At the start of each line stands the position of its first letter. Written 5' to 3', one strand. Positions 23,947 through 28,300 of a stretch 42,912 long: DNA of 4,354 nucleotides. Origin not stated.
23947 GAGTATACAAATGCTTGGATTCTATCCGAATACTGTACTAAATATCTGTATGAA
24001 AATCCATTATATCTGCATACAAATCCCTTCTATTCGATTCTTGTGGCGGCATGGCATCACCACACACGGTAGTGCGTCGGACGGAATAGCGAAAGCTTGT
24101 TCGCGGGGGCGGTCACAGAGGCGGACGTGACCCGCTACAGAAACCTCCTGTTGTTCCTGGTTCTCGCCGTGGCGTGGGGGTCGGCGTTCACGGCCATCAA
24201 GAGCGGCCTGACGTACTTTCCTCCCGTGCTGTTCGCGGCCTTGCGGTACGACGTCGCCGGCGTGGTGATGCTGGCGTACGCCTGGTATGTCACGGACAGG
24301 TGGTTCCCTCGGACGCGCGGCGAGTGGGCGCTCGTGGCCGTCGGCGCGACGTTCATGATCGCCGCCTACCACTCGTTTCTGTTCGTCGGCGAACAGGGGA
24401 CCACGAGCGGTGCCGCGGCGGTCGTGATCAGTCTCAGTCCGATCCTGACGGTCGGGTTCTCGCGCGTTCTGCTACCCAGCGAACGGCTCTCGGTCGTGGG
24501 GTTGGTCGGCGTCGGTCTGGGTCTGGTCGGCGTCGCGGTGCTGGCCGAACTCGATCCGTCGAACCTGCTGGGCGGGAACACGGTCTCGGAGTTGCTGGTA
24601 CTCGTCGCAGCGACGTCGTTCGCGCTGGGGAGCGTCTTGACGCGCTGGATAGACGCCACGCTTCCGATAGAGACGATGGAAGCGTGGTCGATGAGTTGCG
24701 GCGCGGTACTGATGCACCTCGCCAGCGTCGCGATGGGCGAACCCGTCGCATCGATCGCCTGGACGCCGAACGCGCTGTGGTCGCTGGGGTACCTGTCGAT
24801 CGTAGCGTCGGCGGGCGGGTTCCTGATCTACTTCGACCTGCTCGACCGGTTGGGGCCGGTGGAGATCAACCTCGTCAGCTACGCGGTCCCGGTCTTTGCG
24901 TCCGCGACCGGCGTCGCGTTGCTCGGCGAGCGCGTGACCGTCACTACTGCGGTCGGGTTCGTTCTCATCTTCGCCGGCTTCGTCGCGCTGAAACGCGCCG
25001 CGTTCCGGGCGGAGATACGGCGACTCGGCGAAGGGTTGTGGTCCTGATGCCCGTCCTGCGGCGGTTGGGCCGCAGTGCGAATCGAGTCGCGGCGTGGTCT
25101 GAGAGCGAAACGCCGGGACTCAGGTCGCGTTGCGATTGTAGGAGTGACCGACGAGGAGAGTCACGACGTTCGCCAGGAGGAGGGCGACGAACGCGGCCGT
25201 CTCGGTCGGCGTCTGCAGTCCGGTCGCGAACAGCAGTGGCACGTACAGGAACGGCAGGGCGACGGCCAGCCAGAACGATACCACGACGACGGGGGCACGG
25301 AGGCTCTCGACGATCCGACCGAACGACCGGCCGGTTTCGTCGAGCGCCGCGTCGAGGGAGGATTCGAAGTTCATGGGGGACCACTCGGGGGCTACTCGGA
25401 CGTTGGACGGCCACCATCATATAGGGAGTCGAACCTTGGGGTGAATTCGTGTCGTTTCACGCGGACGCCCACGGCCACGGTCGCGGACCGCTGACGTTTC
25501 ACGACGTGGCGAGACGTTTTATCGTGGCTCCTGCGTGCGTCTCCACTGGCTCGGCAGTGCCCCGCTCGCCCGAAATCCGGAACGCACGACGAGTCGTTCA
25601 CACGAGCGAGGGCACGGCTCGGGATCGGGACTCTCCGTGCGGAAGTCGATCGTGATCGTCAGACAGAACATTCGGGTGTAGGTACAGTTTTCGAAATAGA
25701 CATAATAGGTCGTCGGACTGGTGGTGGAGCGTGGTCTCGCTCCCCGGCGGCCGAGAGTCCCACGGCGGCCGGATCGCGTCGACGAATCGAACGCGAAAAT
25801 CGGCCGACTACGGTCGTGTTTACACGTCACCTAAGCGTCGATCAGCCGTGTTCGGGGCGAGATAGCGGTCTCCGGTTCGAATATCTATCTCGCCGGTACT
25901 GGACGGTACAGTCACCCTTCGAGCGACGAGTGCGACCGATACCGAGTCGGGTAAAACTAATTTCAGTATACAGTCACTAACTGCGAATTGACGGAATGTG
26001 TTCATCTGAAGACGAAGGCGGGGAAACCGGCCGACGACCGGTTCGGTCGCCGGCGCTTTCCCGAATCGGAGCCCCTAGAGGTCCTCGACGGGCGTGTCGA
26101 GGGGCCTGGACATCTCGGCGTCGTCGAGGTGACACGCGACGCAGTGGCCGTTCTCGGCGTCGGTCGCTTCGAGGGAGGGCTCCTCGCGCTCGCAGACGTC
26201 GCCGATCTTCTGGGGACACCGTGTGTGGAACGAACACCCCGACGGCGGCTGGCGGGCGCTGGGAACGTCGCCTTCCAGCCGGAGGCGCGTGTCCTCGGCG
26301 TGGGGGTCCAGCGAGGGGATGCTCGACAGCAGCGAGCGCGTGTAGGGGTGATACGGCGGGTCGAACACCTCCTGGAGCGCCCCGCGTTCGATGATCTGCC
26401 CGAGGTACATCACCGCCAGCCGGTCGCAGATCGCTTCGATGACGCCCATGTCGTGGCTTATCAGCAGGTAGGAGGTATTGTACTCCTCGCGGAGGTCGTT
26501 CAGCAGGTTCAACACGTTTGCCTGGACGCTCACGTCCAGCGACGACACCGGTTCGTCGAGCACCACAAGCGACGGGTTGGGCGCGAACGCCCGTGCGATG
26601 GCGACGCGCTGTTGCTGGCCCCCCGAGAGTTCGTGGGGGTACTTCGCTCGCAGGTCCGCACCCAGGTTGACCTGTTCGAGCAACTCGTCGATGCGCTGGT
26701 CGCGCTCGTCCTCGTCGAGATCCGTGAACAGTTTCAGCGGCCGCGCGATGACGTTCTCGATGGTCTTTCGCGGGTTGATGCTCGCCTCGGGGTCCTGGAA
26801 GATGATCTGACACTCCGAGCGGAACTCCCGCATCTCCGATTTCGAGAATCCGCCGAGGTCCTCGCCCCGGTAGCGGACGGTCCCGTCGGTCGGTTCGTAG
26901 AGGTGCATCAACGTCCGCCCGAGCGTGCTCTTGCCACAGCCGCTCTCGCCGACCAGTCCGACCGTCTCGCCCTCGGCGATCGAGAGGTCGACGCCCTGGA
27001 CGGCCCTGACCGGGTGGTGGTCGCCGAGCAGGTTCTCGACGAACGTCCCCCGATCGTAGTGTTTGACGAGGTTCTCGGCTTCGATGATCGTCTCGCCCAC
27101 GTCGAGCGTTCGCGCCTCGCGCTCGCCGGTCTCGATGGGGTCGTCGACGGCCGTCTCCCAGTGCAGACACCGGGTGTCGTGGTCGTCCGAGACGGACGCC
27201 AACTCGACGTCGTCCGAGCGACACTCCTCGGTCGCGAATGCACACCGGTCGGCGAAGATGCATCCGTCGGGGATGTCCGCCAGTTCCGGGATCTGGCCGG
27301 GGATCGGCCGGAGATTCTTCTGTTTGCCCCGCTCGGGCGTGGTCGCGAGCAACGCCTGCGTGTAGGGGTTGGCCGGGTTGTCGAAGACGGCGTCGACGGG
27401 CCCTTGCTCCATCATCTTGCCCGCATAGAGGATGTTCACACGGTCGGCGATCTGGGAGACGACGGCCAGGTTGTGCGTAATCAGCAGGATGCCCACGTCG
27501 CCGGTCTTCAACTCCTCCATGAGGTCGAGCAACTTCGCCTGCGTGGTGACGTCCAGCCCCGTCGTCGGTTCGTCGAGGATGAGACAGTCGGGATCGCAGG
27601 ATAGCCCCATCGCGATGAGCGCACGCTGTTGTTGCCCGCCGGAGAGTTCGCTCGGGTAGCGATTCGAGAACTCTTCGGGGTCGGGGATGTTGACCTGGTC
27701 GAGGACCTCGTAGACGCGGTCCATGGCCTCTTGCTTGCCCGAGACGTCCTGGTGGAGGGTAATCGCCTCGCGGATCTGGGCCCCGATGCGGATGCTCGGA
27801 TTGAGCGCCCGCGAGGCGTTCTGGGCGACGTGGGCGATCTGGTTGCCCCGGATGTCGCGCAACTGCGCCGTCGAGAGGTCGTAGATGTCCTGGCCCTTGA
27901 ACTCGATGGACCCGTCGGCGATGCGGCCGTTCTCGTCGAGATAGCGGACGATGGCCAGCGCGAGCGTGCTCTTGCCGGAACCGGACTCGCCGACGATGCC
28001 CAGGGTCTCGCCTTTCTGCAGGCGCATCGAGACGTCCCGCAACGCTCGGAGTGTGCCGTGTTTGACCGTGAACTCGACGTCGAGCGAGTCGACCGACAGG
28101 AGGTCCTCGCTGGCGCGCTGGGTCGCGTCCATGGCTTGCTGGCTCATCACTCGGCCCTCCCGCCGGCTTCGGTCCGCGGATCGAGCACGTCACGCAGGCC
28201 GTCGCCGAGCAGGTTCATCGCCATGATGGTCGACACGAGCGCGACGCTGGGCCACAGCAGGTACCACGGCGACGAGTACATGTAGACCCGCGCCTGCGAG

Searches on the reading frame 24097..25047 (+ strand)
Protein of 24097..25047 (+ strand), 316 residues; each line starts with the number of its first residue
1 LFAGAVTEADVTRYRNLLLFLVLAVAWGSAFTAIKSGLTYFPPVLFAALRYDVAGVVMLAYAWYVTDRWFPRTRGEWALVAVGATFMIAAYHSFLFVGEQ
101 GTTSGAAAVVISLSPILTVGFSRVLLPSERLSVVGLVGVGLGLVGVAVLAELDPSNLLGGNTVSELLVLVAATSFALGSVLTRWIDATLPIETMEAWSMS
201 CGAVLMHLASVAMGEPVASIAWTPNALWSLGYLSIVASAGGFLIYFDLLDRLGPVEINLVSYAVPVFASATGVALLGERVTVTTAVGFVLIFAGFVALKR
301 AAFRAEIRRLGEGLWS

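Call 7: search_protein_families(library=pfam, proteins=[window:24097-25047:+])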
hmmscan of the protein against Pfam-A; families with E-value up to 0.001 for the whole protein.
window:24097-25047:+ (316 aa): 1 family
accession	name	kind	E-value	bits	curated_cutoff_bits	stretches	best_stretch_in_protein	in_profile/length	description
PF00892.27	EamA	-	2.7e-35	122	28.2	2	17-149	4-133/135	EamA-like transporter family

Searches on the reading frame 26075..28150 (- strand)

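Call 7: search_protein_families(library=pfam, proteins=[window:26075-28150:-])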
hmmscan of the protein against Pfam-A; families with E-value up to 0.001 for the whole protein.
window:26075-28150:- (691 aa): 22 families
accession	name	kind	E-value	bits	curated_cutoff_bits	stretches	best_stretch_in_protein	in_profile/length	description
PF00005.33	ABC_tran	-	1.8e-65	220.1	25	2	385-535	2-136/137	ABC transporter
PF08352.17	oligo_HPY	-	3.5e-39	133.5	27.1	2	247-310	1-65/65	Oligopeptide/dipeptide transporter, C-terminal region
PF13304.12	AAA_21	-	1.5e-20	75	27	2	127-231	181-303/304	AAA domain, putative AbiEii toxin, Type IV TA system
PF02463.25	SMC_N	-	6.5e-16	58.9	40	2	49-240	26-211/220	RecF/RecN/SMC N terminal domain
PF13401.12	AAA_22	-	4.5e-09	37.2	27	0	399-563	10-120/130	AAA domain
PF13191.12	AAA_16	-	5.6e-09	37.2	32.6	0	34-89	9-63/167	AAA ATPase domain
PF13555.12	AAA_29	-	2e-07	31.1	27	0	41-69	16-44/61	P-loop containing region of AAA domain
PF20720.3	nSTAND3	-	1.1e-06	28.9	27.2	0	36-75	6-45/155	Novel STAND NTPase 3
PF03193.22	RsgA_GTPase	-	3.7e-06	27.3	30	0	29-68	89-127/174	RsgA GTPase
PF00006.31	ATP-synt_ab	-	7.9e-06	26.1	29.5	0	39-74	6-41/213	ATP synthase alpha/beta family, nucleotide-binding domain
PF05729.18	NACHT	-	1.9e-05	25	26.7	0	50-74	3-27/167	NACHT domain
PF00931.28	NB-ARC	-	4.9e-05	23.1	23.5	0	46-74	17-45/248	NB-ARC domain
PF13481.12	AAA_25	-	5.9e-05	23.2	27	0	33-68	18-54/195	AAA domain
PF07728.20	AAA_5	-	9.6e-05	22.8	22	0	399-419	4-24/139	AAA domain (dynein-related subfamily)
PF13558.12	SbcC_Walker_B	-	0.00012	22.7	27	0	522-551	60-89/90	SbcC/RAD50-like, Walker B motif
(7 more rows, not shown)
